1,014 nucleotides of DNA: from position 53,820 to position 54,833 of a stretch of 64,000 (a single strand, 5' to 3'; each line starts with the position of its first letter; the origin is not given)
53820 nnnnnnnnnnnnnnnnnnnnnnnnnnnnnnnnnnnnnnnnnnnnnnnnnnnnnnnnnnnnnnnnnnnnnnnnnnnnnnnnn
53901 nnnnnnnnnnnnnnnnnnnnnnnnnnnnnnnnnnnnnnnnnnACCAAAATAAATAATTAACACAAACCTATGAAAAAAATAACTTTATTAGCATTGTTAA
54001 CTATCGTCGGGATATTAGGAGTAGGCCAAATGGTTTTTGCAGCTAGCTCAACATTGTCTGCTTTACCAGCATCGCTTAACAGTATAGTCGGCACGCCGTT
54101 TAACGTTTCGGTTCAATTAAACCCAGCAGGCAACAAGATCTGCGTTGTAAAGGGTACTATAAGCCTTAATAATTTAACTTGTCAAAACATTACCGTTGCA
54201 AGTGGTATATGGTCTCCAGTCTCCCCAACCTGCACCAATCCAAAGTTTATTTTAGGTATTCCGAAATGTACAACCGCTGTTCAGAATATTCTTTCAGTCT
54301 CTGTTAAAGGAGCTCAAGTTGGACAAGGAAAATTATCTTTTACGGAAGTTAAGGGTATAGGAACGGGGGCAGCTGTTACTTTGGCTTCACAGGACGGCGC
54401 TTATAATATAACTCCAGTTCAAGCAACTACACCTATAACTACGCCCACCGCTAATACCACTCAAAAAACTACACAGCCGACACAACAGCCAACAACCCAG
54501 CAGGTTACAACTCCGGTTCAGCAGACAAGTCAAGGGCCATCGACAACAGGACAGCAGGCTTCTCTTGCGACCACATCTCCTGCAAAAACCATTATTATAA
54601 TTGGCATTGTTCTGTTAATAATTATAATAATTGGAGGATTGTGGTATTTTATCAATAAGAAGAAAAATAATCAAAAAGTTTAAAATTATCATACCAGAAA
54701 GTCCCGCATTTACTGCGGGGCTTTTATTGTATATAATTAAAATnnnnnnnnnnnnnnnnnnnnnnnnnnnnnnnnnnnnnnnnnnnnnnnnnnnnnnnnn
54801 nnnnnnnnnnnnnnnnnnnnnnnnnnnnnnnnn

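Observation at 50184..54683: Giant MBG-repeat adhesin ending in a dockerin pair, next to a membrane-anchored cohesin-like protein: a minimal cohesin-dockerin surface-display pair in a CPR-like genome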

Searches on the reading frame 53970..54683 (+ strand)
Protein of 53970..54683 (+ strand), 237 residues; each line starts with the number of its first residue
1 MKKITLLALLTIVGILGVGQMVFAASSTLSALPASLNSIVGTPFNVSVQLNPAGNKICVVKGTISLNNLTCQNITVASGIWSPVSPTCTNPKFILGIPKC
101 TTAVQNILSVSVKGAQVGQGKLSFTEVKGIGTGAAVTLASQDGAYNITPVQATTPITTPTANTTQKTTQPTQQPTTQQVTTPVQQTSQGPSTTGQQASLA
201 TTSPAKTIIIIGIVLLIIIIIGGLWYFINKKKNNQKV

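Call 3: search_protein_families(library=pfam, proteins=[window:53970-54680:+], max_evalue=1)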
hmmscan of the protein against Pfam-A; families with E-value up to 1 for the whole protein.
window:53970-54680:+ (237 aa): 10 families
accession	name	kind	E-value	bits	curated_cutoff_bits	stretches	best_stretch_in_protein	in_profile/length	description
PF05808.16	Podoplanin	-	0.0014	19.4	30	1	157-231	56-129/135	Podoplanin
PF02009.21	RIFIN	-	0.0099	16.3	32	1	156-236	237-318/327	Rifin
PF14610.12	Psg1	-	0.017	15.4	30.1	1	139-233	85-183/186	Ykl077w/Psg1 (Pma1 Stabilization in Golgi)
PF11346.13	DUF3149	-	0.021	14.8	23.2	1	209-234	13-38/40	Protein of unknown function (DUF3149)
PF15102.11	TMEM154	-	0.11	12.7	30.3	1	153-225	16-83/153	TMEM154 protein family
PF25630.1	Phycodna_minor_capsid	-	0.14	13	27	1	206-233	2-29/96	Phycodnaviridae minor capsid protein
PF20185.3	DUF6548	-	0.21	11.9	27.3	1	155-221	95-162/164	Family of unknown function (DUF6548)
PF14283.11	CD1107-like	-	0.26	11.6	26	1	175-234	99-156/158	Mobile element protein CD1107-like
PF03326.18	Herpes_TAF50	-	0.27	10.4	20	1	122-206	423-508/541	Herpesvirus transcription activation factor (transactivator)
PF05739.25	SNARE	-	0.46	11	26.8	1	202-221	33-52/53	SNARE domain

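Call 4: search_protein_families(library=ncbifam, proteins=[window:53970-54680:+], max_evalue=1)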
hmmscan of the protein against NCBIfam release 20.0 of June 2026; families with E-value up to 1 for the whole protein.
window:53970-54680:+ (237 aa): 13 families
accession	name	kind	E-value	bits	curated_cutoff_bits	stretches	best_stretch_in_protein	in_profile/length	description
NF005411.0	PRK06975.1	equivalog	0.00081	17.8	414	1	122-233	246-352/660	fused uroporphyrinogen-III synthase HemD/membrane protein HemX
NF004285.1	PRK05696.1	equivalog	0.004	16.9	179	1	199-235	12-49/171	flagellar basal body-associated protein FliL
NF033483.0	PknB_PASTA_kin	equivalog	0.0075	15.3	450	1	159-234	293-363/563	Stk1 family PASTA domain-containing Ser/Thr kinase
TIGR01478.1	STEVOR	paralog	0.013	14.7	166.65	1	119-233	186-297/308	STEVOR family variant surface protein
NF041600.1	cyt_ox_CcoM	equivalog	0.035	14.5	40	1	211-231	11-31/34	cytochrome c oxidase subunit CcoM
NF009951.1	PRK13415.1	equivalog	0.042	13.6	242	1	163-232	27-97/219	flagella biosynthesis regulatory protein FliZ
NF033506.0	PACE-CTERM-PROT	exception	0.056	12.1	110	1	171-221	571-619/627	putative S-layer protein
TIGR01477.1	RIFIN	paralog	0.067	12.9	176.95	1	164-236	273-347/356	variant surface antigen, rifin family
NF033218.1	anchor_AmaP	equivalog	0.074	12.8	55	1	196-234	38-76/166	alkaline shock response membrane anchor protein AmaP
NF009420.1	PRK12785.1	equivalog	0.11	12.3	197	1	194-234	8-48/161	flagellar basal body-associated protein FliL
TIGR01241.2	FtsH_fam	equivalog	0.14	10.9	600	1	150-234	46-133/598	ATP-dependent zinc metalloprotease FtsH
TIGR01167.1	LPXTG_anchor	domain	0.19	12.5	15.9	1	207-233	12-34/34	LPXTG cell wall anchor domain-containing protein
NF037978.1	T2SS_GspB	equivalog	0.78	10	100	0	148-206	42-101/179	type II secretion system assembly factor GspB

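Call 5: search_solved_structures(query=window:53970-54680:+, max_evalue=10, show_alignments=3)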
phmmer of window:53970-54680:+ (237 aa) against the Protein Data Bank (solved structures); distinct sequences matched with E-value up to 10: 5.
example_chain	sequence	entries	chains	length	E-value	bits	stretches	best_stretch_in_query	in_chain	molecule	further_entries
2dia_A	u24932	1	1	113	0.17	14.9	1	110-192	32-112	Filamin-B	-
4gen_A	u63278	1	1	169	1.4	11.9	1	11-63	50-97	Mitochondrial cardiolipin hydrolase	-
4h4a_A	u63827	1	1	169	1.4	11.9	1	11-63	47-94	Mitochondrial cardiolipin hydrolase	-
7b0w_I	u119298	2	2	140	1.6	11.7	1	78-151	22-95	Fimbrin-like protein FimI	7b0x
9qf9_A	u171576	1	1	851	1.7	11.6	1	146-212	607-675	Ruminococcus bromii Amy16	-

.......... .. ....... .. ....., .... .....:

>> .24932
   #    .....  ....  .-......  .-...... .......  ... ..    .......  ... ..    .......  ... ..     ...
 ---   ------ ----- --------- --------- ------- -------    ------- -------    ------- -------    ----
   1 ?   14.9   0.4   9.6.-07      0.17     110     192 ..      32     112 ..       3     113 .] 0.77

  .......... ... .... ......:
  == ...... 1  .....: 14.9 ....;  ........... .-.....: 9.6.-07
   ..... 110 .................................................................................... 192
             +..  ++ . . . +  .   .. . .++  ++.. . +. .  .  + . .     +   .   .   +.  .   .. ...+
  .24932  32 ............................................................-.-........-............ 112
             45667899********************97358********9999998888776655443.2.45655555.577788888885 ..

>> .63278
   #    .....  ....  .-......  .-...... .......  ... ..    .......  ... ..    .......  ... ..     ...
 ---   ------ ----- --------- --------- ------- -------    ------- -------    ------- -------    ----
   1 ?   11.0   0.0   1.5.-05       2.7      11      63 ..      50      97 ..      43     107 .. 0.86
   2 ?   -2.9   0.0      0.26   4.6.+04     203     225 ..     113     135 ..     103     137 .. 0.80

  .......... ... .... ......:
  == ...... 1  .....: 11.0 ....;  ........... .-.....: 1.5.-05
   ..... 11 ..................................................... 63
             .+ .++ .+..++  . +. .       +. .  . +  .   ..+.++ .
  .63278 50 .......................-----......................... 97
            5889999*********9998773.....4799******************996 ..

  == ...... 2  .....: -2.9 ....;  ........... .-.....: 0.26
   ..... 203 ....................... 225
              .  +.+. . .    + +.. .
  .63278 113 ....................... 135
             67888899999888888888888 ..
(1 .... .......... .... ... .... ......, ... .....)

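Call 6: find_homologous_proteins(query=window:53970-54680:+, max_evalue=0.001)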
Query window:53970-54680:+ (237 aa): 52 proteins with E <= 0.001 among 1709 candidates.
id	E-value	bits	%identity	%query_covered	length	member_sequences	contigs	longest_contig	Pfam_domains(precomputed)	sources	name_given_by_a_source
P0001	1.6e-140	484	100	100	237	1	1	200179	-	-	-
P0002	1.0e-75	272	60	99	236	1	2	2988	-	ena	-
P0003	3.9e-68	247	52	98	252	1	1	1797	-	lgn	-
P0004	1.5e-67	246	65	62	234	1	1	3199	-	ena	-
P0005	7.7e-67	243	55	99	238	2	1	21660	-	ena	-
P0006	9.0e-67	243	55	99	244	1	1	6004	-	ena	-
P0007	1.8e-66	242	53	97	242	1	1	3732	-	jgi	jgi:hypothetical protein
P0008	3.3e-65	238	56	99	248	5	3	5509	-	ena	-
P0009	3.1e-63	231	53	98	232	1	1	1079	-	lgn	-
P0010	8.1e-63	230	63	64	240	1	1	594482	-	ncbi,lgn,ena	-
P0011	9.8e-63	230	51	98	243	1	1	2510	-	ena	-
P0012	4.2e-62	228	53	96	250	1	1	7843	-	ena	-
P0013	2.3e-61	225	53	99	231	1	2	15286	-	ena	-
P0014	1.8e-59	219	63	77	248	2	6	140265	-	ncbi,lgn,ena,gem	-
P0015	3.7e-59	218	52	95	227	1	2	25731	-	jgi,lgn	jgi:hypothetical protein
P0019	2.8e-57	212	66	65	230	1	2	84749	-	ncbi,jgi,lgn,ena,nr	ncbi:hypothetical protein KJ786_01890 [Patescibacteria group bacterium]|nr:hypothetical protein [Pat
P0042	9.2e-46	174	37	100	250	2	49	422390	-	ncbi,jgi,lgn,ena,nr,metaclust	ncbi:MAG: hypothetical protein A2402_00800 [Candidatus Staskawiczbacteria bacterium RIFOXYC1_FULL_37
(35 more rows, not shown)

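Call 9: search_solved_structures(query=A1, max_evalue=10, show_alignments=3)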
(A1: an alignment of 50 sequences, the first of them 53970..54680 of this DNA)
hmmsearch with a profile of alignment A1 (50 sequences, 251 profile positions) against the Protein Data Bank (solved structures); distinct sequences matched with E-value up to 10: 4.
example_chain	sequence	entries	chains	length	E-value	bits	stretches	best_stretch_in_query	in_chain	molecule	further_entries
3vmq_A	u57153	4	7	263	0.34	13.5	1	213-248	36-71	Monofunctional glycosyltransferase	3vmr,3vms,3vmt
5zzk_A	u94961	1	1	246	0.5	13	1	213-248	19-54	Monofunctional glycosyltransferase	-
7rkx_R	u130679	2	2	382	1.2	11.7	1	179-242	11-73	G-protein coupled receptor homolog US27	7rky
8ozh_A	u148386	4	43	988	4.4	9.9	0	165-237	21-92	Envelope glycoprotein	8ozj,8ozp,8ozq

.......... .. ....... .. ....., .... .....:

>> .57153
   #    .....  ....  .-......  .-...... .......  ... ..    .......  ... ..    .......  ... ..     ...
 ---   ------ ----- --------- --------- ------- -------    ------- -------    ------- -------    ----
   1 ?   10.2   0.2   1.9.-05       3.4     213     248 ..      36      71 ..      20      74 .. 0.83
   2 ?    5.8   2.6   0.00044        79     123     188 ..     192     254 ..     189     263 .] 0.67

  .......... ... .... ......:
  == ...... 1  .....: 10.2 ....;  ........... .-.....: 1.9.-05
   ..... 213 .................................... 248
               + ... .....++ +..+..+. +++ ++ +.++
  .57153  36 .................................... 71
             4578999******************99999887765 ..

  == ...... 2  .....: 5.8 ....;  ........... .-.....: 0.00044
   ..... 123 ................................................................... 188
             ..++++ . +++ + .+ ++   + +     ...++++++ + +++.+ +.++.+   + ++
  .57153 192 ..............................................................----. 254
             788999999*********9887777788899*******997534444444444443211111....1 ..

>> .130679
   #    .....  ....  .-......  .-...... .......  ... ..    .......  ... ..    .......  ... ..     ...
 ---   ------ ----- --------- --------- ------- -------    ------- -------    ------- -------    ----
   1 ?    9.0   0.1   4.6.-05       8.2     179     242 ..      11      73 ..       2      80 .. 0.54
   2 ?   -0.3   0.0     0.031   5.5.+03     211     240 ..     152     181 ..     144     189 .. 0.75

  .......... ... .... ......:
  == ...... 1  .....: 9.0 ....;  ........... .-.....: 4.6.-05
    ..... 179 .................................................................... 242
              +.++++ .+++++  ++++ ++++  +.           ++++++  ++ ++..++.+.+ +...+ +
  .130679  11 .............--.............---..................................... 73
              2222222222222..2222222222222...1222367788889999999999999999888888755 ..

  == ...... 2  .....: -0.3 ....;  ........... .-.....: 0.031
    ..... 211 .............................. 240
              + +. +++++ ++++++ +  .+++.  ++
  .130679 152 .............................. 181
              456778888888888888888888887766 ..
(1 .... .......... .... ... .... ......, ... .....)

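Call 13: find_encoding_contigs(protein=P0042, flank=8000, max_places=4)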
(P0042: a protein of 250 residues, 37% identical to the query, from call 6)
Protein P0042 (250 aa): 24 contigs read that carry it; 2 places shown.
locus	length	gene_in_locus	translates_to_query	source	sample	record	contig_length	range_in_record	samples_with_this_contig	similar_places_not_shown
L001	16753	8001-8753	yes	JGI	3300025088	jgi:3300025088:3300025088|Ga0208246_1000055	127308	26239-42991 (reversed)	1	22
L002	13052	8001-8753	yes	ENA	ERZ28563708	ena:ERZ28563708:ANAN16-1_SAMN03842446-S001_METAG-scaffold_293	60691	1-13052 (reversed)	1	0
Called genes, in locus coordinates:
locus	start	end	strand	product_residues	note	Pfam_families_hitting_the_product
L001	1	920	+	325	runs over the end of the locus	PF00231:ATP-synt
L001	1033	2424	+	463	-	PF02874:ATP-synt_ab_N, PF00006:ATP-synt_ab, PF22919:ATP-synt_VA_C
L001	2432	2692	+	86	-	PF02823:ATP-synt_DE_N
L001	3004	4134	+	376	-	-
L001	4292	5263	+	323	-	-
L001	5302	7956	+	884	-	PF00092:VWA, PF13519:VWA_2, PF17210:SdrD_B, PF13948:DUF4215 (weak), PF00932:LTD, PF13948:DUF4215 (weak), PF00404:Dockerin_1 (weak)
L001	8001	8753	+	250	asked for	-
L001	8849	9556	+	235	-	-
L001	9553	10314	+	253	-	PF08713:DNA_alkylation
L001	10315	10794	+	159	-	PF02643:DUF192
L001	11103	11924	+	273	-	-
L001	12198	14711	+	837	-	PF07517:SecA_DEAD, PF01043:SecA_PP_bind, PF21090:P-loop_SecA, PF07516:SecA_SW, PF02810:SEC-C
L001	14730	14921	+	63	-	-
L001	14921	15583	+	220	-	PF08843:AbiEii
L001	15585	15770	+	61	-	-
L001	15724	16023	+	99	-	-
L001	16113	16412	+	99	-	PF21956:DUF6922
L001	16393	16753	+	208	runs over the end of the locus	PF08843:AbiEii (weak)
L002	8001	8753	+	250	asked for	-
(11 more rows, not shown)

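Call 14: find_encoding_contigs(protein=P0010, flank=8000, max_places=3)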
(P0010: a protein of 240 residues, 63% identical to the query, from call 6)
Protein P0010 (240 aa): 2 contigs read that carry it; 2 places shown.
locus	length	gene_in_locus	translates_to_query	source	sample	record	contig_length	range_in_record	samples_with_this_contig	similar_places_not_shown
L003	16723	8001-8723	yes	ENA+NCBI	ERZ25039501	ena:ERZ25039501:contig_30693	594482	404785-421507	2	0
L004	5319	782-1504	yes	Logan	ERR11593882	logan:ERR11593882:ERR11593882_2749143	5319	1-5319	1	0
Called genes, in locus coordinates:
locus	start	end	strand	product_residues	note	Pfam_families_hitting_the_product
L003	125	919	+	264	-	PF07553:Lipoprotein_Ltp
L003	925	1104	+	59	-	-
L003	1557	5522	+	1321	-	PF12733:Cadherin-like, PF19766:DUF6253 (faint), PF22544:HYDIN_VesB_CFA65-like_Ig (faint), PF24507:Ig_CFAP65_4th (faint), PF18657:YDG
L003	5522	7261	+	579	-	-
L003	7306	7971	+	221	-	PF13290:CHB_HEX_C_1, PF13287:Fn3_assoc, PF00404:Dockerin_1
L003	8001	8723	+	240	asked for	-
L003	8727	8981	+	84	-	-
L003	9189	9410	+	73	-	-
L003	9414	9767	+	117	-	-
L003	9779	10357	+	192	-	PF04326:SLFN_AlbA_2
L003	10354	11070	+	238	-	-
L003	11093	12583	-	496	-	PF17289:Terminase_6C (weak)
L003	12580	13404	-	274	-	-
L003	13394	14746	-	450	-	PF02195:ParB_N, PF01555:N6_N4_Mtase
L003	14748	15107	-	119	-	-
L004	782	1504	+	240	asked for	-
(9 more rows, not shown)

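Call 17: find_encoding_contigs(protein=P0014, flank=6000, max_places=3)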
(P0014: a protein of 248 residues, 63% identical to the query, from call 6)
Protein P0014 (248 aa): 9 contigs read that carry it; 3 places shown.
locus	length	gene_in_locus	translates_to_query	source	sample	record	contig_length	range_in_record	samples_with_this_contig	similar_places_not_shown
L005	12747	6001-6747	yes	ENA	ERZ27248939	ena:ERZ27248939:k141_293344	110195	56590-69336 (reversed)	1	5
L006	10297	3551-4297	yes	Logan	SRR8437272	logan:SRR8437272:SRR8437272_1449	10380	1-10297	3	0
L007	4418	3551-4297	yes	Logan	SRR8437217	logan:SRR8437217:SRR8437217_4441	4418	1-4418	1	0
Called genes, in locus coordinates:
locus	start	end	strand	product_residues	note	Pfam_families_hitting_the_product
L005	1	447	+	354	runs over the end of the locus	PF13651:EcoRI_methylase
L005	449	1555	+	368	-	PF03235:GmrSD_N, PF01844:HNH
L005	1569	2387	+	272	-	PF01637:ATPase_2 (faint), PF13191:AAA_16, PF07693:KAP_NTPase, PF24883:NPHP3_N (faint)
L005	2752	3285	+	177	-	PF14478:DUF4430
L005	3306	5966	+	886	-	PF16403:Bact_surface_Ig-like, PF13243:SQHop_cyclase_C (faint)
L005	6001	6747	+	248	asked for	-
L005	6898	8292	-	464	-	PF00206:Lyase_1, PF10397:ADSL_C (faint)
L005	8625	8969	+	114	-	PF18924:DUF5674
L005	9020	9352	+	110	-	-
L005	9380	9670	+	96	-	PF03575:Peptidase_S51 (weak)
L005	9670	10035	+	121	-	PF03575:Peptidase_S51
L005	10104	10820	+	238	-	PF00300:His_Phos_1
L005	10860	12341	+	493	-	-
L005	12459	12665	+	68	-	PF04070:DUF378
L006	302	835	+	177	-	PF14478:DUF4430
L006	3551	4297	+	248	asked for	-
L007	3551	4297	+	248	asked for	-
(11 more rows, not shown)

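Call 18: find_encoding_contigs(protein=P0019, flank=6000, max_places=3)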
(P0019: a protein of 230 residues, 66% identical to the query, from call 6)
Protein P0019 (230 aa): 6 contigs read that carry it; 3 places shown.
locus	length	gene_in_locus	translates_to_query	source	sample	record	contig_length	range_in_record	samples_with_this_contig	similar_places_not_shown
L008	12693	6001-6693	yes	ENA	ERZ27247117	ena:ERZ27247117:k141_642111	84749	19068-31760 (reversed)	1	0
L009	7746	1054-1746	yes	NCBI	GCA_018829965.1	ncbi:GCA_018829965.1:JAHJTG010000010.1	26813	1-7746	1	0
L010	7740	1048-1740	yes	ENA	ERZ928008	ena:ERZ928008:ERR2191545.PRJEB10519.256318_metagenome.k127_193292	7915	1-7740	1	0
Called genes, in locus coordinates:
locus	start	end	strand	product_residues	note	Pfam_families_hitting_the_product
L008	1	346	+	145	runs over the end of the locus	-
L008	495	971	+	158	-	PF00333:Ribosomal_S5, PF03719:Ribosomal_S5_C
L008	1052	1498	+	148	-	PF00828:Ribosomal_L27A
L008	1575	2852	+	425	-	PF00344:SecY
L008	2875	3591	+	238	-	PF00406:ADK, PF13207:AAA_17 (weak)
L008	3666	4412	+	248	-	PF00557:Peptidase_M24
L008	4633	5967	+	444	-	PF18676:MBG_2, PF00404:Dockerin_1 (weak)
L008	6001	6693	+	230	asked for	-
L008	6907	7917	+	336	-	-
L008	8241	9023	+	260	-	PF00121:TIM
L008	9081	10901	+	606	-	PF01411:tRNA-synt_2c, PF07973:tRNA_SAD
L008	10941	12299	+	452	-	PF21110:GlxA (weak)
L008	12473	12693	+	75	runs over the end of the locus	PF01176:eIF-1a, PF16745:RsgA_N (weak)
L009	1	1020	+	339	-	PF18676:MBG_2, PF00404:Dockerin_1 (weak)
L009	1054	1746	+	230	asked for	-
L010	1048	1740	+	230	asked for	-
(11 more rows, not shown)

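Call 19: predict_structure(alignment_id=A1)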
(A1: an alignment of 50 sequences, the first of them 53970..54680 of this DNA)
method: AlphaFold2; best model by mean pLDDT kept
length: 237 residues; sequences in the alignment: 50
mean_pLDDT: 81.5   pTM: 0.59
mean pLDDT of the five models: 81.5, 80.8, 79.9, 79.8, 79.2
residues with pLDDT >= 90: 135; 70-90: 32; 50-70: 37; < 50: 33
segments of 3 or more residues with pLDDT < 50: 175-181, 183-203
pLDDT, mean of each block of 10 residues (from residue 1): 65 64 80 98 98 96 98 98 96 97 98 98 97 94 97 81 54 49 42 42 65 90 88 64
secondary structure, 60 per line:
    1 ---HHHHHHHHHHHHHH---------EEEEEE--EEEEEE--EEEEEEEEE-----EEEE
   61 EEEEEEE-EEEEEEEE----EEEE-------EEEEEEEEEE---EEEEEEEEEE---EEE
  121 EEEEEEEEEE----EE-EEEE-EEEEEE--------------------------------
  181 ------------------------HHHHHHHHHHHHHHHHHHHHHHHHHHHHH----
elements in order: H4-17 E27-32 E35-40 E43-51 E57-67 E69-76 E81-84 E92-101 E105-114 E118-130 E138-141 E143-148 H205-233

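Call 21: fold_search(model_id=the predicted structure, library=pdb)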
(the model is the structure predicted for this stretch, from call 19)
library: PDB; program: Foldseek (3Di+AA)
matches with E <= 10: 1994; with E <= 0.001: 46
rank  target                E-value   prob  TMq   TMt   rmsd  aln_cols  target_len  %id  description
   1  6kgf_C                1.1e-08  1.00  0.43  0.66   3.1       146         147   12  Crystal structure of CaDoc0917(R16D)-CaCohA2 complex at pH 8.2 (released 2020-07-08)
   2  5n5p_A                2.3e-08  1.00  0.46  0.75   2.8       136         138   13  Crystal structure of Ruminococcus flavefaciens' type III complex containing the fifth cohesin from scaffoldin B and th (released 2018-02-28)
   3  6kgc_A                3.9e-08  1.00  0.43  0.67   3.1       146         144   12  Crystal structure of CaDoc0917(R49D)-CaCohA2 complex at pH 5.4 (released 2020-07-08)
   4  6kgf_A                4.4e-08  1.00  0.42  0.67   3.3       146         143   12  Crystal structure of CaDoc0917(R16D)-CaCohA2 complex at pH 8.2 (released 2020-07-08)
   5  6kgd_A                4.6e-08  1.00  0.43  0.66   3.2       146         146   12  Crystal structure of CaDoc0917(R49D)-CaCohA2 complex at pH 8.0 (released 2020-07-08)
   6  5n5p_C                7.1e-08  1.00  0.45  0.74   2.8       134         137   13  Crystal structure of Ruminococcus flavefaciens' type III complex containing the fifth cohesin from scaffoldin B and th (released 2018-02-28)
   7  2xdh                  7.1e-08  1.00  0.41  0.66   3.6       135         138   16  Non-cellulosomal cohesin from the hyperthermophilic archaeon Archaeoglobus fulgidus (released 2010-05-26)
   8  6kge_A                1.4e-07  1.00  0.42  0.67   3.3       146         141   12  Crystal structure of CaDoc0917(R16D)-CaCohA2 complex at pH 5.5 (released 2020-07-08)
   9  4ums                  1.9e-07  1.00  0.39  0.56   4.4       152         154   12  The crystal structure of the seventh ScaB type I cohesin from Pseudobacteroides cellulosolvens (released 2015-05-06)
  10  1g1k_A                2.5e-07  1.00  0.43  0.67   3.4       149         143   13  COHESIN MODULE FROM THE CELLULOSOME OF CLOSTRIDIUM CELLULOLYTICUM (released 2000-11-22)
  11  4fl4_C                3.1e-07  1.00  0.42  0.33   3.5       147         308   15  Scaffoldin conformation and dynamics revealed by a ternary complex from the Clostridium thermocellum cellulosome (released 2012-06-27)
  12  2ccl_A                6.9e-07  1.00  0.42  0.63   4.9       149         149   13  THE S45A, T46A MUTANT OF THE TYPE I COHESIN-DOCKERIN COMPLEX FROM THE CELLULOSOME OF CLOSTRIDIUM THERMOCELLUM (released 2007-02-13)
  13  4fl4_I                8.5e-07  1.00  0.42  0.33   3.4       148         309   14  Scaffoldin conformation and dynamics revealed by a ternary complex from the Clostridium thermocellum cellulosome (released 2012-06-27)
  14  5m2o_A                1.9e-06  1.00  0.43  0.70   3.0       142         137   13  R. flavefaciens' third ScaB cohesin in complex with a group 1 dockerin (released 2017-07-05)
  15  4uyp_A                3.7e-06  1.00  0.42  0.65   3.2       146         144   11  High resolution structure of the third cohesin ScaC in complex with the ScaB dockerin with a mutation in the N-termina (released 2015-04-15)
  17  1anu                  4.8e-06  1.00  0.40  0.63   3.6       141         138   13  COHESIN-2 DOMAIN OF THE CELLULOSOME FROM CLOSTRIDIUM THERMOCELLUM (released 1997-07-23)
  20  9ifr                  6.3e-06  1.00  0.37  0.65   3.9       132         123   12  CLIPPER domain from the Gram-negative fibrillar adhesin "B9T28_05395 (released 2025-11-26)
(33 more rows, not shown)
